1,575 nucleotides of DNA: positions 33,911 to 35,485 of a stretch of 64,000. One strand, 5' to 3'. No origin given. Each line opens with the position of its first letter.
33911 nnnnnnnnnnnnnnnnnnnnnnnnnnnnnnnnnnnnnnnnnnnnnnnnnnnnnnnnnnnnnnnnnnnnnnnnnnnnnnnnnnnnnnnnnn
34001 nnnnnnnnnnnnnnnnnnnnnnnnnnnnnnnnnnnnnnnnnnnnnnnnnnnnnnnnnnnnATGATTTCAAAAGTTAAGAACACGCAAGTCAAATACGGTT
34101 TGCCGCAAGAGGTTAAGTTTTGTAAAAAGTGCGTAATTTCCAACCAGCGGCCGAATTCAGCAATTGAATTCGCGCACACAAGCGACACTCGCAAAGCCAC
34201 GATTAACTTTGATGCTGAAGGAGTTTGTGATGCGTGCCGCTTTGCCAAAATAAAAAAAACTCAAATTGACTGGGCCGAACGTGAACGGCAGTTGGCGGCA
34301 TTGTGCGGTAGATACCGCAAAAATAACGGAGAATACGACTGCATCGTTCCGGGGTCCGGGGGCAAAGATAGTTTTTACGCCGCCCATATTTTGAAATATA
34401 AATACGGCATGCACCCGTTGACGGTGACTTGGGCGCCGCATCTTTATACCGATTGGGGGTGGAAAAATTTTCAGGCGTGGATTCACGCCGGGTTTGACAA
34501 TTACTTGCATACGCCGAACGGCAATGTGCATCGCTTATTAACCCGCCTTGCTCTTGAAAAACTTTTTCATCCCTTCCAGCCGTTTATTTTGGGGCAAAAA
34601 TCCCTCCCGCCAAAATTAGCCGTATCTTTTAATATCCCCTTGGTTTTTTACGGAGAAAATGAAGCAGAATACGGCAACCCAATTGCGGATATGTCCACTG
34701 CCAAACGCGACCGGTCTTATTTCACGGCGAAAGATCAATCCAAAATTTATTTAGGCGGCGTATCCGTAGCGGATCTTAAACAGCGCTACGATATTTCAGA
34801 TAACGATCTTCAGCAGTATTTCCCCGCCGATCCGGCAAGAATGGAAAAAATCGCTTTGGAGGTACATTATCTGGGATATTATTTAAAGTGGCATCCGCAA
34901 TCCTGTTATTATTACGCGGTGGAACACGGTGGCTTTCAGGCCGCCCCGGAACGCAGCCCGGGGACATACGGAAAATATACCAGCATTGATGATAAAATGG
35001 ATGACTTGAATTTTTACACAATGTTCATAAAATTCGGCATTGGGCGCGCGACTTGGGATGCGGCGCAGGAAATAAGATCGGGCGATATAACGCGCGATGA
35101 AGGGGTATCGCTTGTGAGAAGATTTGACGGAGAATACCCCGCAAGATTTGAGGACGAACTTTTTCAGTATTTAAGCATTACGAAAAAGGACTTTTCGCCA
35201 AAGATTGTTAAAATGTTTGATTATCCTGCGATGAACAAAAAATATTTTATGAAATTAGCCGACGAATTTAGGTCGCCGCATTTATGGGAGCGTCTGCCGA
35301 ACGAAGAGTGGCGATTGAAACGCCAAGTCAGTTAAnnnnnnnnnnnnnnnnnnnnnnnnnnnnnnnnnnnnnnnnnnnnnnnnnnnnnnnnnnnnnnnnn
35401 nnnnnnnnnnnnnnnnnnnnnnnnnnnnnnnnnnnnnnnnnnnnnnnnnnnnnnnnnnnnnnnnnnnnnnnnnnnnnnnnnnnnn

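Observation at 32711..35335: WbuXYZ/PseA-like amidotransferase trio next to a CMP-nonulosonate cytidylyltransferase: an acetamidino-modified nonulosonic acid is likely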

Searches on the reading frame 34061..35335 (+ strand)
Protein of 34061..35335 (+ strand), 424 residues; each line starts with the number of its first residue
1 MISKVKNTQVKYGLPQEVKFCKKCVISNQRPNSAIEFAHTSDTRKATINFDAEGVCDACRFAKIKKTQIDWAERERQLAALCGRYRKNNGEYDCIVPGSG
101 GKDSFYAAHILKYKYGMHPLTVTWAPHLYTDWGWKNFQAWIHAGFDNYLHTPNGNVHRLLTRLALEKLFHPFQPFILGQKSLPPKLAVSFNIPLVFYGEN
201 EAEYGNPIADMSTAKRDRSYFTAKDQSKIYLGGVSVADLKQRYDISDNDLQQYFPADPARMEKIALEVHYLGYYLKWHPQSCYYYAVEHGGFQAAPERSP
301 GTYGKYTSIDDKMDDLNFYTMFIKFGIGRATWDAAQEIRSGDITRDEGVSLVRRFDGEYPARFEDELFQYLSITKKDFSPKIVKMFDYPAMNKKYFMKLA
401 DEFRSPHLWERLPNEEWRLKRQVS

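Call 3: search_protein_families(library=ncbifam, proteins=[window:34061-35335:+])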
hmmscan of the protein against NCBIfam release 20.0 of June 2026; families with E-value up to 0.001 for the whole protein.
window:34061-35335:+ (424 aa): 1 family
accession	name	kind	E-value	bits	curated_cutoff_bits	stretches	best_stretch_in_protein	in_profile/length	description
TIGR03573.1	WbuX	subfamily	2e-116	389.2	203.2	1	18-379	1-340/344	N-acetyl sugar amidotransferase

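Call 4: search_protein_families(library=pfam, proteins=[window:34061-35335:+])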
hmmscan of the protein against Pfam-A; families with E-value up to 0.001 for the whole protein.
window:34061-35335:+ (424 aa): 0 families

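Call 12: find_encoding_contigs(protein=window:34061-35335:+, flank=10000, max_places=6)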
Protein window:34061-35335:+ (424 aa): 13 contigs read that carry it; 6 places shown.
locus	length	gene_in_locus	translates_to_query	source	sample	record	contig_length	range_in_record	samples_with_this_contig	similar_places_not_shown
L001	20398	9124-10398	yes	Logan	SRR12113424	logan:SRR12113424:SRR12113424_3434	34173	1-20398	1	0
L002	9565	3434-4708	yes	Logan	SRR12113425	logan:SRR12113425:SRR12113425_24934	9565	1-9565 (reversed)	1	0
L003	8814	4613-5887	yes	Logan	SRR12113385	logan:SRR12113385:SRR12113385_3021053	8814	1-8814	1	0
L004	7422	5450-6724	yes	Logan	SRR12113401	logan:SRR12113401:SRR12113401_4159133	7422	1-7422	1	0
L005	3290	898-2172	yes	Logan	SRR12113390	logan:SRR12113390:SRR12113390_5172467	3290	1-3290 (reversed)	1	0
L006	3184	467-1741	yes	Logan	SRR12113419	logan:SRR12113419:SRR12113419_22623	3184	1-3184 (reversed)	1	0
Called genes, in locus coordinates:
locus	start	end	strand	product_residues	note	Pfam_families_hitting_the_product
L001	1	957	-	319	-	?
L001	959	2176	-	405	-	PF08421:Methyltransf_13, PF13489:Methyltransf_23, PF08241:Methyltransf_11 (weak), PF08242:Methyltransf_12, PF13649:Methyltransf_25 (faint), PF13847:Methyltransf_31 (faint), PF08484:Methyltransf_14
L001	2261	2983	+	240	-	-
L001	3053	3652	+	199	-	PF00132:Hexapep (weak), PF14602:Hexapep_2 (weak)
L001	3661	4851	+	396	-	PF00534:Glycos_transf_1, PF13692:Glyco_trans_1_4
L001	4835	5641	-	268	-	PF05050:Methyltransf_21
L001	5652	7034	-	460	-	PF05159:Capsule_synth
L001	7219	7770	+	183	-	PF00132:Hexapep, PF14602:Hexapep_2 (weak)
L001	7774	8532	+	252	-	PF00977:His_biosynth, PF02581:TMP-TENI (faint), PF01207:Dus (faint), PF03060:NMO (faint)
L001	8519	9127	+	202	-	PF00117:GATase, PF07685:GATase_3 (weak), PF01174:SNO (faint)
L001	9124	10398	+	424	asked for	-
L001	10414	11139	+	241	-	PF02348:CTP_transf_3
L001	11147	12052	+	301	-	PF01408:GFO_IDH_MocA (faint), PF22725:GFO_IDH_MocA_C3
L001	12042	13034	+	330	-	PF01408:GFO_IDH_MocA, PF02894:GFO_IDH_MocA_C, PF22725:GFO_IDH_MocA_C3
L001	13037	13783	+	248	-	PF13489:Methyltransf_23, PF01728:FtsJ (weak), PF08241:Methyltransf_11, PF08242:Methyltransf_12, PF13649:Methyltransf_25, PF13847:Methyltransf_31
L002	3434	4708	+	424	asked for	-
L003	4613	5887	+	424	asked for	-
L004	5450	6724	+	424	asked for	-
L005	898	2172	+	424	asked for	-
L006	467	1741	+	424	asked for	-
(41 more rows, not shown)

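Call 13: find_homologous_proteins(query=window:34061-35335:+)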
Query window:34061-35335:+ (424 aa): 8000 proteins with E <= 0.001 among 8000 candidates; the best 120 are listed.
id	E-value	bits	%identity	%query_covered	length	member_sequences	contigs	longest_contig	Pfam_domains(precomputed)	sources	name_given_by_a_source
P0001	0.0e+0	1012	100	100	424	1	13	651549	-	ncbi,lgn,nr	ncbi:MAG: N-acetyl sugar amidotransferase [Candidatus Giovannonibacteria bacterium]|nr:MAG: N-acetyl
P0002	8.7e-287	969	95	100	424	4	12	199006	-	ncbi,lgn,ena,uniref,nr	ncbi:LPS biosynthesis protein [Candidatus Giovannonibacteria bacterium RIFCSPHIGHO2_01_FULL_45_24]|u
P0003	4.1e-231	785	75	99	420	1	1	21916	-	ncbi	-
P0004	1.9e-227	773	77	98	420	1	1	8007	-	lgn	-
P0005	2.9e-225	766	76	98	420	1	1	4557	-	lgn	-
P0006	5.5e-223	759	74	100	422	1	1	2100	-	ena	-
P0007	7.4e-223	758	73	99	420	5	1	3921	-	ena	-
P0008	1.1e-222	758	74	98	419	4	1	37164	-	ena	-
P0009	1.4e-222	757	73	99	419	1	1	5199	-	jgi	-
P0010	1.4e-222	757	62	98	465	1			-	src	-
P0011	2.8e-222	756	74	98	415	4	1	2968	-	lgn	-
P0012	6.5e-222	755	73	100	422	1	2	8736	-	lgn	-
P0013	9.7e-222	755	73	99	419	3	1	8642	-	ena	-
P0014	1.5e-221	754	73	99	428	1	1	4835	-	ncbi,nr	ncbi:MAG: N-acetyl sugar amidotransferase [bacterium]|nr:N-acetyl sugar amidotransferase [bacterium]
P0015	1.3e-220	751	73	99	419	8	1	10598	-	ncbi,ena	-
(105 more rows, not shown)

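Call 17: search_solved_structures(query=window:34061-35335:+, max_evalue=1)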
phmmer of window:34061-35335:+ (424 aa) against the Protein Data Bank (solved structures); distinct sequences matched with E-value up to 1: 5.
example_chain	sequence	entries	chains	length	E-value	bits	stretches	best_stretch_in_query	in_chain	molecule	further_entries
8wex_A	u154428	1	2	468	1.4e-207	693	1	8-423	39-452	N-acetyl sugar amidotransferase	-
3q5i_A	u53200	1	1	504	0.3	13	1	358-414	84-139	Protein kinase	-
5j90_A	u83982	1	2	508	0.61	12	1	91-135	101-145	RagB/SusD domain protein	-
8ufo_A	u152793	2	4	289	0.76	11.7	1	116-165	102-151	Capsid polyprotein VP90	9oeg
9oef_C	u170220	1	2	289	0.76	11.7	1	116-165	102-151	Spike protein VP38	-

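Call 21: search_solved_structures(query=window:34061-35335:+, max_evalue=1e-10, show_alignments=1)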
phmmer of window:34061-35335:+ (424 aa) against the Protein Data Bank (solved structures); distinct sequences matched with E-value up to 1e-10: 1.
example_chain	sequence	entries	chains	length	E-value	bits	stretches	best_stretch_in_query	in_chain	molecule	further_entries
8wex_A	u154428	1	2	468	1.4e-207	693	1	8-423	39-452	N-acetyl sugar amidotransferase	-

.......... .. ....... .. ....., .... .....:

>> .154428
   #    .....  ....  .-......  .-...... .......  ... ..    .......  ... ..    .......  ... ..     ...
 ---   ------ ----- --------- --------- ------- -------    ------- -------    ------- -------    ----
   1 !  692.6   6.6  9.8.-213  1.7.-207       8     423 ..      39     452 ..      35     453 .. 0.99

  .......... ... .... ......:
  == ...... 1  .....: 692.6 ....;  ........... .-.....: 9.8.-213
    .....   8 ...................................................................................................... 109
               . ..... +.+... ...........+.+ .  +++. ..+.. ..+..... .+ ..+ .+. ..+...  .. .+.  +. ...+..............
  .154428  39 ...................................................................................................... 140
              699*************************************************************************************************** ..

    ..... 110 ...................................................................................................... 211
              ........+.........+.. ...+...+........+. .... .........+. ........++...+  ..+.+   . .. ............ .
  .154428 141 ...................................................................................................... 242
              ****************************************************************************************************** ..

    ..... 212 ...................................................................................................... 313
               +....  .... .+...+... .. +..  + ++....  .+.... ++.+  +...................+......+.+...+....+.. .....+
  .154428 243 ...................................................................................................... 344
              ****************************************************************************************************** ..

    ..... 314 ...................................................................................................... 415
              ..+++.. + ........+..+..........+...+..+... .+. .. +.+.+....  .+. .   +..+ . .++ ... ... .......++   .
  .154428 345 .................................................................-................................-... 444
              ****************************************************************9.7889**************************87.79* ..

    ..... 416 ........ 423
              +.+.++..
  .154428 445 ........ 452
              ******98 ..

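Call 23: find_related_loci(query=window:34061-35335:+, collection=genome_contigs, flank=10000)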
Query window:34061-35335:+ (424 aa) in genome_contigs; peptide patterns used: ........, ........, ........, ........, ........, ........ (x = any residue, [..] = any of these).
600 stretches matched a pattern (row limit reached: there are more); 575 encode a relative of the query (tblastn E <= 1e-3); the best 80 are kept; 80 distinct loci.
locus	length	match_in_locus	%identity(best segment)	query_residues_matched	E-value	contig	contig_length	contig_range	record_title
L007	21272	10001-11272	95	1-424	0e+0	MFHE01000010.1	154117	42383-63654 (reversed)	MAG: Candidatus Giovannonibacteria bacterium RIFCSPHIGHO2_01_FULL_45_24 rifcsphigho2_01_scaffold_583, whole genome shotg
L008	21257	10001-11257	70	3-423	0e+0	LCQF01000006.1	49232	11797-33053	MAG: Parcubacteria group bacterium GW2011_GWA2_49_9 UY50_C0006, whole genome shotgun sequence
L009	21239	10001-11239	70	9-423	0e+0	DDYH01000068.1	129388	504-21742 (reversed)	MAG TPA_asm: Gallionellaceae bacterium UBA2239 UBA2239_contig_328, whole genome shotgun sequence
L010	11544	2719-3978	70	1-423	0e+0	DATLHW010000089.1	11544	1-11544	MAG TPA_asm: Burkholderiales bacterium isolate SMAG_U13650 k141_3423001, whole genome shotgun sequence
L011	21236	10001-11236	70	10-423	0e+0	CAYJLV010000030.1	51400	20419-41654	MAG TPA_asm: uncultured Burkholderiaceae bacterium isolate ERP124720_co1_87 genome assembly, contig: NODE_935_length_514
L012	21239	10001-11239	71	9-423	0e+0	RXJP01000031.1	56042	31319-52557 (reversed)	MAG: Rhodocyclaceae bacterium isolate AWTP1-18 sample_65_scaffold_94, whole genome shotgun sequence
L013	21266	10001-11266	70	2-424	0e+0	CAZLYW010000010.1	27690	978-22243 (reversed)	MAG TPA_asm: uncultured Candidatus Peribacteria bacterium isolate binchicken_co21_414 genome assembly, contig: NODE_702_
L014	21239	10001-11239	71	9-423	0e+0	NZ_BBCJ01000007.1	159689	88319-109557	Geotalea toluenoxydans JCM 15764, whole genome shotgun sequence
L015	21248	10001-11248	71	6-423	0e+0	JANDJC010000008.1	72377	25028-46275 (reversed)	MAG: Nitrospira sp. isolate SZTDM-2_Bin289 NODE_8_length_72377_cov_1.586284, whole genome shotgun sequence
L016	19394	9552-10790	70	9-423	0e+0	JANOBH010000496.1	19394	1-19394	MAG: Chthoniobacter sp. isolate VAR_18_metabat_17 VAR_18_k141_4077721, whole genome shotgun sequence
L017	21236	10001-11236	71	10-423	0e+0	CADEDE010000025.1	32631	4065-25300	MAG: uncultured Burkholderiales bacterium isolate Burkholderiales sp. RBC009 genome assembly, contig: MAG009_25, whole g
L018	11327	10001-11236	70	10-423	0e+0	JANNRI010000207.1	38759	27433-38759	MAG: Burkholderiales bacterium isolate SOY_31_metabat_365 SOY_31_k141_1722788, whole genome shotgun sequence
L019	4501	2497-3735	70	9-423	0e+0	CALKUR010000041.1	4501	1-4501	MAG TPA_asm: uncultured Dechloromonas sp. isolate SRR6231181_bin.26_CONCOCT_v1.1_MAG genome assembly, contig: ERZ650266.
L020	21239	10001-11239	70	9-423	0e+0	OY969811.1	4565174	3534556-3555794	MAG: uncultured cyanobacterium isolate MFD02832.bin.c.1 genome assembly, chromosome: 1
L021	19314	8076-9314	71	9-423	0e+0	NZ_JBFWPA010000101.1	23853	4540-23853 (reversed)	MAG: Pseudorhodoplanes sp. isolate CA_2019_TPBF_149 NODE_10385_length_23853_cov_6.674787_TPBF, whole genome shotgun sequ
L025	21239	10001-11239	70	9-423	0e+0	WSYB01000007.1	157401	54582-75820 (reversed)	MAG: Geobacteraceae bacterium isolate X3_MetaBAT.27 scaffold_154, whole genome shotgun sequence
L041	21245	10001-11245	70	7-423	0e+0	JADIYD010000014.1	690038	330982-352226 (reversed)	MAG: Betaproteobacteria bacterium isolate AalE_18-Q3-R2-46_BAT3C.211 tig00263863-10-6908110, whole genome shotgun sequen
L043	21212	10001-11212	70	18-423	0e+0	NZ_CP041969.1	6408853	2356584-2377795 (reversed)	Cohnella cholangitidis strain 1605-214 chromosome, complete genome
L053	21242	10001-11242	69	9-423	0e+0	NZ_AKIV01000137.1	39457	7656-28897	Polaromonas sp. CF318 PMI15_contig_256.256, whole genome shotgun sequence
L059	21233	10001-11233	69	10-423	0e+0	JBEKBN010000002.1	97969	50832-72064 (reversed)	MAG: Minisyncoccia bacterium isolate SPRUCE 137 SPRUCE_137_2, whole genome shotgun sequence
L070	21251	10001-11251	68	5-423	0e+0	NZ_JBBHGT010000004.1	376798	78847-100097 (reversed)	Ramlibacter sp. PS3R-8 4, whole genome shotgun sequence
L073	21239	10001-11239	69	9-423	0e+0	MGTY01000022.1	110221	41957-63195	MAG: Elusimicrobia bacterium GWA2_69_24 gwa2_scaffold_146, whole genome shotgun sequence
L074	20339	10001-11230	68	12-423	0e+0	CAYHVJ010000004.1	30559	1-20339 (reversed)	MAG TPA_asm: uncultured Candidatus Saccharibacteria bacterium isolate ERP119705_co17_126 genome assembly, contig: NODE_1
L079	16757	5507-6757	68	5-423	0e+0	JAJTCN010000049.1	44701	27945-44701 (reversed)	MAG: Ramlibacter sp. isolate C_No_T20_B_bin.97 scaffold_1532, whole genome shotgun sequence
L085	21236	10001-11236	68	9-423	0e+0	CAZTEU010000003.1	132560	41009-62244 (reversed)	MAG TPA_asm: uncultured Gammaproteobacteria bacterium isolate SRP200020_co5_16 genome assembly, contig: NODE_152_length_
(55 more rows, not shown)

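Call 42: search_protein_families(library=ncbifam, proteins=[L059:18194-19189:+, L085:18261-19322:+, L013:5070-6167:-, L053:7730-8740:+, L011:3092-4102:+, L025:3145-4155:+, L043:1337-2350:+, L073:11295-12254:+, L074:17417-18421:+, L041:3864-4868:+], max_evalue=1e-30)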
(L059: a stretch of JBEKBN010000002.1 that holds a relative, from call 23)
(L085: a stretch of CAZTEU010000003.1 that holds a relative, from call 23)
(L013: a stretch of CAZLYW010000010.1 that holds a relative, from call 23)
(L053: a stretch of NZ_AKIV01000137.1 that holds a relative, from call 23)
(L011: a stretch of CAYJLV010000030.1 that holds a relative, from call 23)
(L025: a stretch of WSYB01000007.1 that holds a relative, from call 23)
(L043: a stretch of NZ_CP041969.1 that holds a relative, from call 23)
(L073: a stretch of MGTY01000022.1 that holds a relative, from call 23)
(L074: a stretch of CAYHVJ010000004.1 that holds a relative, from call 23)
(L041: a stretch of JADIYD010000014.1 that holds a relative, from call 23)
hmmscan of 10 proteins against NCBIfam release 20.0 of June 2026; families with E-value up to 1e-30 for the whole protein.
L059:18194-19189:+ (331 aa): 2 families
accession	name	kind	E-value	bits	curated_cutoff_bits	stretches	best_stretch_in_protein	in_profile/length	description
TIGR03589.1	PseB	equivalog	1.7e-91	306.5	407.75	1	5-322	2-312/324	UDP-N-acetylglucosamine 4,6-dehydratase (inverting)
TIGR04130.1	FnlA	equivalog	1.8e-62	211.2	730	1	5-274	2-269/337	UDP-N-acetylglucosamine 4,6-dehydratase/5-epimerase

L085:18261-19322:+ (353 aa): 2 families
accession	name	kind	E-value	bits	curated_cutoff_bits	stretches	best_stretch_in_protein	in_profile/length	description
TIGR03589.1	PseB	equivalog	2.2e-91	306.2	407.75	1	10-324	2-307/324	UDP-N-acetylglucosamine 4,6-dehydratase (inverting)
TIGR04130.1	FnlA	equivalog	3.1e-72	243.3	730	1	10-341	2-326/337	UDP-N-acetylglucosamine 4,6-dehydratase/5-epimerase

L013:5070-6167:- (365 aa): 2 families
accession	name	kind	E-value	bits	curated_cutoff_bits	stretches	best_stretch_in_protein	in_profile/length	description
TIGR03589.1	PseB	equivalog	9.9e-92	307.3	407.75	1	4-307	1-292/324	UDP-N-acetylglucosamine 4,6-dehydratase (inverting)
TIGR04130.1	FnlA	equivalog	3.5e-68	230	730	1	5-326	2-316/337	UDP-N-acetylglucosamine 4,6-dehydratase/5-epimerase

L053:7730-8740:+ (336 aa): 2 families
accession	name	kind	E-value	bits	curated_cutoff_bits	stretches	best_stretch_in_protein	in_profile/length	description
TIGR04130.1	FnlA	equivalog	5.1e-169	561.5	730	1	1-333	1-334/337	UDP-N-acetylglucosamine 4,6-dehydratase/5-epimerase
TIGR03589.1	PseB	equivalog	7.5e-98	327.4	407.75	1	1-322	1-322/324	UDP-N-acetylglucosamine 4,6-dehydratase (inverting)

L011:3092-4102:+ (336 aa): 4 families
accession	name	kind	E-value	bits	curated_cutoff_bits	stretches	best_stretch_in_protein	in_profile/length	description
TIGR04180.1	EDH_00030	hypoth_equivalog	3.7e-161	535.1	475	1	8-303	1-296/297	NAD-dependent 4,6-dehydratase LegB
TIGR01181.1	dTDP_gluc_dehyt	equivalog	1.9e-46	158.6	365.1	1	8-323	2-314/321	dTDP-glucose 4,6-dehydratase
TIGR01179.1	galE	equivalog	1.5e-41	142.4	262.3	1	8-307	2-315/332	UDP-glucose 4-epimerase GalE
TIGR02622.1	CDP_4_6_dhtase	equivalog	8.3e-32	110.7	278.45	1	5-321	4-331/352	CDP-glucose 4,6-dehydratase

L025:3145-4155:+ (336 aa): 3 families
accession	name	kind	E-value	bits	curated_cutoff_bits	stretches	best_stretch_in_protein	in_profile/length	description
TIGR04180.1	EDH_00030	hypoth_equivalog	7e-163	540.7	475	1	8-303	1-296/297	NAD-dependent 4,6-dehydratase LegB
TIGR01181.1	dTDP_gluc_dehyt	equivalog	2e-47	161.8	365.1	1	7-322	1-313/321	dTDP-glucose 4,6-dehydratase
TIGR01179.1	galE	equivalog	4.5e-43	147.3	262.3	1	7-320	1-325/332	UDP-glucose 4-epimerase GalE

L043:1337-2350:+ (337 aa): 4 families
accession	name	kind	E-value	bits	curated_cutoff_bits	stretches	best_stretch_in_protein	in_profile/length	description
TIGR04180.1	EDH_00030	hypoth_equivalog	8.4e-164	543.8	475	1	9-304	1-296/297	NAD-dependent 4,6-dehydratase LegB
TIGR01181.1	dTDP_gluc_dehyt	equivalog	2.8e-52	177.8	365.1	1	8-324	1-314/321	dTDP-glucose 4,6-dehydratase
TIGR01179.1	galE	equivalog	2.2e-44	151.7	262.3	1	8-321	1-325/332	UDP-glucose 4-epimerase GalE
TIGR02622.1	CDP_4_6_dhtase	equivalog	7.8e-31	107.5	278.45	1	7-323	5-332/352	CDP-glucose 4,6-dehydratase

L073:11295-12254:+ (319 aa): 0 families

L074:17417-18421:+ (334 aa): 1 family
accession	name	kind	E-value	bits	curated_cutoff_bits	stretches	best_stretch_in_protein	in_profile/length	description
TIGR01179.1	galE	equivalog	1.5e-38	132.4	262.3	1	7-291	2-308/332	UDP-glucose 4-epimerase GalE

L041:3864-4868:+ (334 aa): 3 families
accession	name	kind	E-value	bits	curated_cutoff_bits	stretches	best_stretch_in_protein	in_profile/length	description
TIGR04180.1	EDH_00030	hypoth_equivalog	1.7e-157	523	475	1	6-301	1-296/297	NAD-dependent 4,6-dehydratase LegB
TIGR01181.1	dTDP_gluc_dehyt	equivalog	8.9e-47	159.7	365.1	1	5-320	1-313/321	dTDP-glucose 4,6-dehydratase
TIGR01179.1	galE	equivalog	1.7e-42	145.4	262.3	1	5-305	1-315/332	UDP-glucose 4-epimerase GalE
